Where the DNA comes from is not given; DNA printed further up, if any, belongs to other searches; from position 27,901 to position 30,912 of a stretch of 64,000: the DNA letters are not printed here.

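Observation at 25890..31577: Operon encoding an adenylase-aminotransferase fusion, a free-standing carrier protein and a GNAT, preceded by two hydrolases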

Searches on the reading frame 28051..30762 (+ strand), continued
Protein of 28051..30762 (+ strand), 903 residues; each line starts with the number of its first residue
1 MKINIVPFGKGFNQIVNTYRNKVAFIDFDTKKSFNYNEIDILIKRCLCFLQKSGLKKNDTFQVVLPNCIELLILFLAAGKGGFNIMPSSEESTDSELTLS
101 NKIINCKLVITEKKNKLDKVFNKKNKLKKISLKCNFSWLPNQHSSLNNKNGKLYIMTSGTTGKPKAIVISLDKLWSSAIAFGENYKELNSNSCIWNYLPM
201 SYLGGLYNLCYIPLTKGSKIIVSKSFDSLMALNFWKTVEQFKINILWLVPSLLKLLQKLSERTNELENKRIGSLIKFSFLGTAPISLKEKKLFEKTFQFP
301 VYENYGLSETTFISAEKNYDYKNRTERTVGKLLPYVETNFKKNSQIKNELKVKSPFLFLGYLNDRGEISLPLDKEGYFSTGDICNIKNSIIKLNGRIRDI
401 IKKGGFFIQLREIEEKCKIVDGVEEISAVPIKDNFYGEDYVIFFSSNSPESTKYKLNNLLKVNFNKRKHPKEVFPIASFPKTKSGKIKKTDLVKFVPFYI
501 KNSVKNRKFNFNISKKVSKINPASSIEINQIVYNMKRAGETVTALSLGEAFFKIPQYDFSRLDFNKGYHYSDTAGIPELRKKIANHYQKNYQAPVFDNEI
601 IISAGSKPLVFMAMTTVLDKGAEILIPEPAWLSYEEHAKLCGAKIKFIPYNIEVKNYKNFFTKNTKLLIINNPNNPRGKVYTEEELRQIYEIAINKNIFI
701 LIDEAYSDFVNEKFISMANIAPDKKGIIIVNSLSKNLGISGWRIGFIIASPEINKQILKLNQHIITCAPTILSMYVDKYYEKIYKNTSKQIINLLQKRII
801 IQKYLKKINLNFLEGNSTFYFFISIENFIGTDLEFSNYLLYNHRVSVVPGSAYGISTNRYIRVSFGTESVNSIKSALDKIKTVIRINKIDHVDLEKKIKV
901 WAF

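Call 16: find_encoding_contigs(protein=P0007, flank=10000, max_places=2)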
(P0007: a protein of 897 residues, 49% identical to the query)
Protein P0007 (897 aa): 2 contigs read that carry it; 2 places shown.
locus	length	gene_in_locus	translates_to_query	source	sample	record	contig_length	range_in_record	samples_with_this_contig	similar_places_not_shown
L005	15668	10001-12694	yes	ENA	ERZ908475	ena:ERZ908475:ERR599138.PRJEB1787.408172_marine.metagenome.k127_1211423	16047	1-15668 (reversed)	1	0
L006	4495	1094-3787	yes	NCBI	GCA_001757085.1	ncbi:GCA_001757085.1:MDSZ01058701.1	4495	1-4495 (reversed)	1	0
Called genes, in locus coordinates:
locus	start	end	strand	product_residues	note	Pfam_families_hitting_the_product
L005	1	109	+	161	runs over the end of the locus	?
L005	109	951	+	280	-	PF01370:Epimerase, PF04321:RmlD_sub_bind, PF07993:NAD_binding_4 (faint), PF02719:Polysacc_synt_2, PF16363:GDP_Man_Dehyd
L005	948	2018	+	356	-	PF03102:NeuB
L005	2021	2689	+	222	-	PF00535:Glycos_transf_2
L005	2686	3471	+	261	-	PF02348:CTP_transf_3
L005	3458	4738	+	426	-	PF00202:Aminotran_3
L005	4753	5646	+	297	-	PF01209:Ubie_methyltran (weak), PF13489:Methyltransf_23, PF08241:Methyltransf_11, PF08242:Methyltransf_12, PF13649:Methyltransf_25, PF13847:Methyltransf_31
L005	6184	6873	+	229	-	PF05711:TylF, PF13578:Methyltransf_24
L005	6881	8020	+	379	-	PF13439:Glyco_transf_4, PF00534:Glycos_transf_1, PF13692:Glyco_trans_1_4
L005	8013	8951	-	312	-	PF25087:GMPPB_C (weak), PF00132:Hexapep (weak), PF25084:LbH_EIF2B (weak), PF25087:GMPPB_C (weak), PF00132:Hexapep (weak)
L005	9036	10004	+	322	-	PF26233:NicX, PF02073:Peptidase_M29 (weak)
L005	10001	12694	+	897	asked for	PF00501:AMP-binding, PF13193:AMP-binding_C, PF00155:Aminotran_1_2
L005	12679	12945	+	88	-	-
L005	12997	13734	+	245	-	-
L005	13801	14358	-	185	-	PF13302:Acetyltransf_3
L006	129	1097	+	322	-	PF26233:NicX, PF02073:Peptidase_M29 (weak)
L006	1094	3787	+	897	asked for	PF00501:AMP-binding, PF13193:AMP-binding_C, PF00155:Aminotran_1_2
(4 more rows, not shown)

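Call 17: find_encoding_contigs(protein=P0044, flank=8000, max_places=2)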
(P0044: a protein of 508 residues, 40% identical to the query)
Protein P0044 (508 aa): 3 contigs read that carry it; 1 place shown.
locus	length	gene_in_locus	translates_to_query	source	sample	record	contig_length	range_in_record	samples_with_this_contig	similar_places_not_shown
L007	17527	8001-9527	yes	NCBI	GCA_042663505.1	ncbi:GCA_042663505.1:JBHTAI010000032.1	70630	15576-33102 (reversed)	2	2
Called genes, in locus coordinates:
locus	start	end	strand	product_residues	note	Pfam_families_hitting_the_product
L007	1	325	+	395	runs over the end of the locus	PF02350:Epimerase_2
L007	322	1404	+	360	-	PF03102:NeuB, PF08666:SAF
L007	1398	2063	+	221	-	PF17836:PglD_N, PF25084:LbH_EIF2B (faint), PF25087:GMPPB_C (faint), PF00132:Hexapep (weak)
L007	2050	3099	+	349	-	PF00571:CBS, PF00483:NTP_transferase, PF12804:NTP_transf_3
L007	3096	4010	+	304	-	PF01408:GFO_IDH_MocA (faint), PF22725:GFO_IDH_MocA_C3, PF02894:GFO_IDH_MocA_C (faint)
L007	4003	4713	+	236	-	PF02348:CTP_transf_3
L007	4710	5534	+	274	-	PF00106:adh_short, PF08659:KR, PF13561:adh_short_C2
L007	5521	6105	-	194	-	PF25084:LbH_EIF2B (weak), PF25087:GMPPB_C (faint), PF00132:Hexapep, PF14602:Hexapep_2 (weak)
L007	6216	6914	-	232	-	PF05711:TylF (weak), PF13578:Methyltransf_24 (weak)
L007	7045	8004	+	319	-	PF26233:NicX, PF02073:Peptidase_M29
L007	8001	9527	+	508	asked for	PF00501:AMP-binding, PF13193:AMP-binding_C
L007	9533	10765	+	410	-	PF00155:Aminotran_1_2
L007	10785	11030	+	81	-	PF00550:PP-binding (weak)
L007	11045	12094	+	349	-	-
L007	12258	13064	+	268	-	PF01522:Polysacc_deac_1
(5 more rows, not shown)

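Call 31: find_encoding_contigs(protein=P0006, flank=10000, max_places=2)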
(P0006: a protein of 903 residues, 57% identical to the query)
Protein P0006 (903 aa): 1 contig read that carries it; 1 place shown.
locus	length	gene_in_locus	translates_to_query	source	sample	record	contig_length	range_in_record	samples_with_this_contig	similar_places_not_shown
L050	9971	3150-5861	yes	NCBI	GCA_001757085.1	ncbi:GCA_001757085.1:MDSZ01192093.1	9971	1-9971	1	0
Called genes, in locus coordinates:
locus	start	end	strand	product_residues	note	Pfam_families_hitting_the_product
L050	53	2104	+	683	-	PF02348:CTP_transf_3, PF12804:NTP_transf_3 (faint), PF00202:Aminotran_3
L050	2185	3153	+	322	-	PF26233:NicX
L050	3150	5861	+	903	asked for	PF00501:AMP-binding, PF01053:Cys_Met_Meta_PP (faint), PF13193:AMP-binding_C (weak), PF00155:Aminotran_1_2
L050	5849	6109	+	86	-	-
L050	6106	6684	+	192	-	PF13302:Acetyltransf_3, PF13420:Acetyltransf_4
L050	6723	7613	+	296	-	-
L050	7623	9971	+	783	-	?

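Call 32: find_encoding_contigs(protein=P0008, flank=10000, max_places=2)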
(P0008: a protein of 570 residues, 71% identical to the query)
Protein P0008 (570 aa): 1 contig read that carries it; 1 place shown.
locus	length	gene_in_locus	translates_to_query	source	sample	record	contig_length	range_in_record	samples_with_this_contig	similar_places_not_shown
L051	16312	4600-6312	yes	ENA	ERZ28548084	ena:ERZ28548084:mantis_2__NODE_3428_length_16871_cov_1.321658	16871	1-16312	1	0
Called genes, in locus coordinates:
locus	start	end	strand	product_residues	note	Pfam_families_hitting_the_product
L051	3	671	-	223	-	?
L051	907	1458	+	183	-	PF01923:Cob_adeno_trans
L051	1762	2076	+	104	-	PF01546:Peptidase_M20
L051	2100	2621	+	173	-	PF01546:Peptidase_M20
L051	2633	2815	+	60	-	-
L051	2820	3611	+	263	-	PF26233:NicX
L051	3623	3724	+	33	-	-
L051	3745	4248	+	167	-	PF00501:AMP-binding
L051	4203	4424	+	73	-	PF00501:AMP-binding (weak)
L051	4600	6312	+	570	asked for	PF13193:AMP-binding_C (weak), PF00155:Aminotran_1_2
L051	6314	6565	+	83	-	-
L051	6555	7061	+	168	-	PF13302:Acetyltransf_3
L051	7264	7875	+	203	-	PF00474:SSF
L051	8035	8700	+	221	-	-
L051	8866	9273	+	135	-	-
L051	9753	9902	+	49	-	-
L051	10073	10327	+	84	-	-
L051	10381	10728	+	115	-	PF13537:GATase_7 (weak)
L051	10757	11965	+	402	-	-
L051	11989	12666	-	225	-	-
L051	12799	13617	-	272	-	-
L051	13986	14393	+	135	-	-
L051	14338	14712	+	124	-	-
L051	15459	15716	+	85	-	-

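Call 65: predict_structure(alignment_id=A2)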
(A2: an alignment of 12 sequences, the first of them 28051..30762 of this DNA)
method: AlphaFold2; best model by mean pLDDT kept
length: 903 residues; sequences in the alignment: 12
mean_pLDDT: 83.4   pTM: 0.63
mean pLDDT of the five models: 83.4, 82.6, 82.4, 76.4, 69.8
residues with pLDDT >= 90: 324; 70-90: 458; 50-70: 95; < 50: 26
segments of 3 or more residues with pLDDT < 50: 159-161, 502-515, 569-572, 766-768
pLDDT, mean of each block of 10 residues (from residue 1): 82 94 95 96 95 90 94 94 91 85 89 81 81 90 77 76 76 93 91 93 88 95 81 86 91 83 82 93 75 93 80 80 80 89 66 89 80 85 84 75 73 89 91 77 91 92 85 88 79 78 39 47 73 86 75 66 59 68 88 83 76 86 91 84 90 93 94 84 94 91 87 85 87 72 69 71 53 80 84 89 95 83 91 92 89 78 86 95 91 88 80
secondary structure, 60 per line:
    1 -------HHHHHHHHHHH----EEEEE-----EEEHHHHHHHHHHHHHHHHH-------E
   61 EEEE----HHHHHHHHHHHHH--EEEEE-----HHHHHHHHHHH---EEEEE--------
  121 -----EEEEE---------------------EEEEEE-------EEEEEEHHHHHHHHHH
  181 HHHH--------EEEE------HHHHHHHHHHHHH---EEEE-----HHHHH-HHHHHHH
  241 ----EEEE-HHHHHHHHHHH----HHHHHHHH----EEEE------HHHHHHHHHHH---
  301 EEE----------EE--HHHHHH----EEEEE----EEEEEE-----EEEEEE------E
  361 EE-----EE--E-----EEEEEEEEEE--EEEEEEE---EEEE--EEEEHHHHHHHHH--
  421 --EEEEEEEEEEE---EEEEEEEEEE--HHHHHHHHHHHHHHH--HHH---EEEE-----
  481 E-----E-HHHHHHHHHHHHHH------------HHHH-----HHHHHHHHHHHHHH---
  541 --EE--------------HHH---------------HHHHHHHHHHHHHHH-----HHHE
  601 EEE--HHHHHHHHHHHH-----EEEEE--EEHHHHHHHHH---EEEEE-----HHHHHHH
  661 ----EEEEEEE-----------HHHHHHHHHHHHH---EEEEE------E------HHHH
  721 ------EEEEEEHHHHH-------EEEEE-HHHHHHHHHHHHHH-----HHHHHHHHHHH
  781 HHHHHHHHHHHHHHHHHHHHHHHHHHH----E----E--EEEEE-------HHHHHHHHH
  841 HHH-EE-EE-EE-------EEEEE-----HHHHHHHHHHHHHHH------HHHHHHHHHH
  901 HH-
elements in order (helices of 4 or more, strands of 3 or more residues): H8-18 E23-27 E33-35 H36-52 E60-64 H69-81 E84-88 H94-104 E108-112 E126-130 E152-157 E165-170 H171-184 E193-196 H203-215 E219-222 H228-232 H234-240 E245-248 H250-260 H265-272 E277-280 H287-297 E301-303 H318-323 E328-332 E337-342 E348-353 E360-362 E378-387 E390-396 E400-403 E406-409 H410-418 E423-433 E437-446 H449-463 E472-475 H489-502 H515-518 H524-537 H577-591 E600-603 H606-617 E623-627 H632-640 E644-648 H654-660 E665-671 H683-695 E699-703 H717-720 E727-732 H733-737 E745-749 H751-764 H770-807 E820-824 H832-843 E860-864 H870-884 H891-902
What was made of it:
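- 29578..30762 (+): Fold-type-I, class-I (AspAT-like) aminotransferase domain of the fusion, residues about 510-903, joined by a disordered linker at 502-515. AF2 model pLDDT 83, with a low-confidence linker (call 65).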

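Call 66: search_protein_representatives(protein=window:28051-30762:+)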
Query: 903 residues. Proteins with E-value up to 0.001 (for the whole library): 64132; up to 1e-10: 18358; up to 1e-30: 1411. The best 150 are listed.
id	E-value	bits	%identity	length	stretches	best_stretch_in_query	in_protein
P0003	0.0e+00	1114.9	57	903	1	1-903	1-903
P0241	3.6e-157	541.6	37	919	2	146-886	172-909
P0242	5.5e-157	541.0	36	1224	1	18-885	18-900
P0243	1.2e-154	533.3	84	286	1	86-367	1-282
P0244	9.2e-154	530.3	41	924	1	48-884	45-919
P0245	1.4e-149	516.5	41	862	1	15-885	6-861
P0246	8.9e-138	477.4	36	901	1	17-884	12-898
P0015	9.1e-133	460.9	40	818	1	117-884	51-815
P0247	6.1e-124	431.7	40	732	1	115-790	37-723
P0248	1.3e-113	397.5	41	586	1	347-884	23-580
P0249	9.2e-113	394.7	48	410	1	510-897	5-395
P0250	4.2e-108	379.3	50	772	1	545-899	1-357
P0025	4.4e-102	359.3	41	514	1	7-496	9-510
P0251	1.3e-101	357.8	47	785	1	512-884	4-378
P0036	1.0e-99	351.5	41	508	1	7-490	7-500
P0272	1.4e-85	304.8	47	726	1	512-805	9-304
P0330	2.7e-63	231.0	26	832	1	156-870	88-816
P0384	5.7e-50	186.9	31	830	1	35-495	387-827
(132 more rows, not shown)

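Call 67: search_protein_families(library=pfam, proteins=[P0242, P0250, P0251, P0272, P0330, P0384, P0244, P0245], max_evalue=0.001)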
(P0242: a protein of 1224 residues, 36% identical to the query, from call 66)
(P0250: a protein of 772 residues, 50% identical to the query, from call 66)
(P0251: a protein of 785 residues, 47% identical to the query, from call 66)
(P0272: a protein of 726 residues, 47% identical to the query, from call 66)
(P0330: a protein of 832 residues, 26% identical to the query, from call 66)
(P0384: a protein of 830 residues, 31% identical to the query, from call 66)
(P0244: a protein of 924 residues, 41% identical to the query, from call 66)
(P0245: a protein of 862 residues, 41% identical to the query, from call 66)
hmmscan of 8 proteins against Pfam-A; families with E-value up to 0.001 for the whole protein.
P0242 (1224 aa): 5 families
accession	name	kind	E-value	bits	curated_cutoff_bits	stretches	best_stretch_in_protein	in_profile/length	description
PF00155.27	Aminotran_1_2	-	3.1e-60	204.7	19.7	1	581-891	36-357/361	Aminotransferase class I and II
PF00501.34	AMP-binding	-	4e-51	174.4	29.9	1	15-366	4-384/384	AMP-binding enzyme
PF13193.12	AMP-binding_C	-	3.9e-15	57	24.5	1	416-492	2-76/76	AMP-binding enzyme C-terminal domain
PF01041.23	DegT_DnrJ_EryC1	-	2.6e-08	33.9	19.8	1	617-719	46-147/360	DegT/DnrJ/EryC1/StrS aminotransferase family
PF01053.26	Cys_Met_Meta_PP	-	0.00054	19.1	27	0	607-720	63-176/381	Cys/Met metabolism PLP-dependent enzyme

P0250 (772 aa): 10 families
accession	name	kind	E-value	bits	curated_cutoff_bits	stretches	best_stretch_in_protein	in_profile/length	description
PF00155.27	Aminotran_1_2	-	1.2e-62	212.6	19.7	1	18-338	30-361/361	Aminotransferase class I and II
PF13535.11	ATP-grasp_4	-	3.3e-12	46.7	27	1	508-648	2-156/160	ATP-grasp domain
PF18603.7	LAL_C2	-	5.7e-09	36.6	29.4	1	698-771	4-77/78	L-amino acid ligase C-terminal domain 2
PF02655.19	ATP-grasp_3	-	5.8e-06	26.9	23.2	1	473-581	3-94/160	ATP-grasp domain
PF01071.24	GARS_A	-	6.9e-06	26.5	27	1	472-572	1-105/194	Phosphoribosylglycinamide synthetase, ATP-grasp (A) domain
PF07478.18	Dala_Dala_lig_C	-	6.9e-06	26.1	24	1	500-563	28-88/204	D-ala D-ala ligase C-terminus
PF02222.28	ATP-grasp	-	5.3e-05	23.4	27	1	480-557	2-77/179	ATP-grasp domain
PF08443.16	RimK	-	0.00046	20.3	21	0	473-559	3-85/188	RimK-like ATP-grasp domain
PF14397.11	ATPgrasp_ST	-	0.00061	19.5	31.4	0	461-533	9-93/278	Sugar-transfer associated ATP-grasp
PF02955.21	GSH-S_ATP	-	0.00065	19.6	23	0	489-557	13-79/175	Prokaryotic glutathione synthetase, ATP-grasp domain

P0251 (785 aa): 8 families
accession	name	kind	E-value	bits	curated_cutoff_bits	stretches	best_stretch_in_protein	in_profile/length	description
PF00155.27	Aminotran_1_2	-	1.3e-61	209.2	19.7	1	58-374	34-361/361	Aminotransferase class I and II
PF18603.7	LAL_C2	-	7.8e-19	68.2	29.4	1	710-785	2-78/78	L-amino acid ligase C-terminal domain 2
PF13535.11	ATP-grasp_4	-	1.4e-08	34.9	27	1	526-667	3-157/160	ATP-grasp domain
PF01071.24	GARS_A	-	1.6e-08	35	27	1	491-597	3-112/194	Phosphoribosylglycinamide synthetase, ATP-grasp (A) domain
PF07478.18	Dala_Dala_lig_C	-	2.1e-06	27.8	24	1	517-582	28-89/204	D-ala D-ala ligase C-terminus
PF01041.23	DegT_DnrJ_EryC1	-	9.3e-06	25.5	19.8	1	100-198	49-147/360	DegT/DnrJ/EryC1/StrS aminotransferase family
PF02655.19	ATP-grasp_3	-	2e-05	25.2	23.2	1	490-600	3-95/160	ATP-grasp domain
PF14397.11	ATPgrasp_ST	-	0.00019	21.2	31.4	1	473-548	4-83/278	Sugar-transfer associated ATP-grasp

P0272 (726 aa): 1 family
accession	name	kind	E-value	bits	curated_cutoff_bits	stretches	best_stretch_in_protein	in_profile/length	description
PF00155.27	Aminotran_1_2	-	9.3e-48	163.7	19.7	1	59-307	30-286/361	Aminotransferase class I and II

P0330 (832 aa): 7 families
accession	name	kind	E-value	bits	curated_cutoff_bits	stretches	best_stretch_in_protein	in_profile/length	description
PF00155.27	Aminotran_1_2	-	5.3e-68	230.3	19.7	1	490-816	20-350/361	Aminotransferase class I and II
PF00501.34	AMP-binding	-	2.2e-37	129.2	29.9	1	3-289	59-383/384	AMP-binding enzyme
PF01041.23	DegT_DnrJ_EryC1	-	2.2e-08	34.2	19.8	1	554-648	59-146/360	DegT/DnrJ/EryC1/StrS aminotransferase family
PF00266.25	Aminotran_5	-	1.3e-07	31.4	21.5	1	513-649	45-177/371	Aminotransferase class-V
PF13193.12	AMP-binding_C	-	2.4e-07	32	24.5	1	344-420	2-76/76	AMP-binding enzyme C-terminal domain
PF01053.26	Cys_Met_Meta_PP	-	2.4e-07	30.1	27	1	538-650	71-176/381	Cys/Met metabolism PLP-dependent enzyme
PF01212.27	Beta_elim_lyase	-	3.9e-07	30.1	27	1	497-648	18-169/288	Beta-eliminating lyase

P0384 (830 aa): 4 families
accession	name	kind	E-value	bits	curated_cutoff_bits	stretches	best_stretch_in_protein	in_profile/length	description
PF00501.34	AMP-binding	-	9.3e-48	163.4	29.9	1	387-697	23-384/384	AMP-binding enzyme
PF00682.25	HMGL-like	-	1.7e-32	113.3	29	1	2-260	3-258/260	HMGL-like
PF13193.12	AMP-binding_C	-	2.3e-14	54.5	24.5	1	745-818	2-76/76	AMP-binding enzyme C-terminal domain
PF07836.16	DmpG_comm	-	0.00012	22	27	1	272-312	3-43/63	DmpG-like communication domain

P0244 (924 aa): 5 families
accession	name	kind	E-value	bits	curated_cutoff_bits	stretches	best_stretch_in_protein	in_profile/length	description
PF00501.34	AMP-binding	-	4.3e-69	233.6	29.9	1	15-380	7-384/384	AMP-binding enzyme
PF00155.27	Aminotran_1_2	-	1.2e-61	209.3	19.7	1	600-913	36-359/361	Aminotransferase class I and II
PF13193.12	AMP-binding_C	-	6.2e-13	49.9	24.5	1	432-508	2-76/76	AMP-binding enzyme C-terminal domain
PF01053.26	Cys_Met_Meta_PP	-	4.9e-05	22.5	27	0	635-739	72-176/381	Cys/Met metabolism PLP-dependent enzyme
PF00266.25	Aminotran_5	-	0.00097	18.6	21.5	0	629-738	60-177/371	Aminotransferase class-V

P0245 (862 aa): 5 families
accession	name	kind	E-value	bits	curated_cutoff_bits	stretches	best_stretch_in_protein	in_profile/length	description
PF00155.27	Aminotran_1_2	-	4.5e-50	171.3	19.7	1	535-851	30-356/361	Aminotransferase class I and II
PF00501.34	AMP-binding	-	7.1e-36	124.2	29.9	1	9-329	7-359/384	AMP-binding enzyme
PF13193.12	AMP-binding_C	-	1.2e-06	29.8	24.5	1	383-456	2-76/76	AMP-binding enzyme C-terminal domain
PF01041.23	DegT_DnrJ_EryC1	-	5.2e-05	23.1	19.8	1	575-687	44-155/360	DegT/DnrJ/EryC1/StrS aminotransferase family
PF01053.26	Cys_Met_Meta_PP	-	0.0002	20.5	27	0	577-680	73-176/381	Cys/Met metabolism PLP-dependent enzyme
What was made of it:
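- The AT-L-amino-acid-ligase fusions imply an amino-acid product (call 67).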
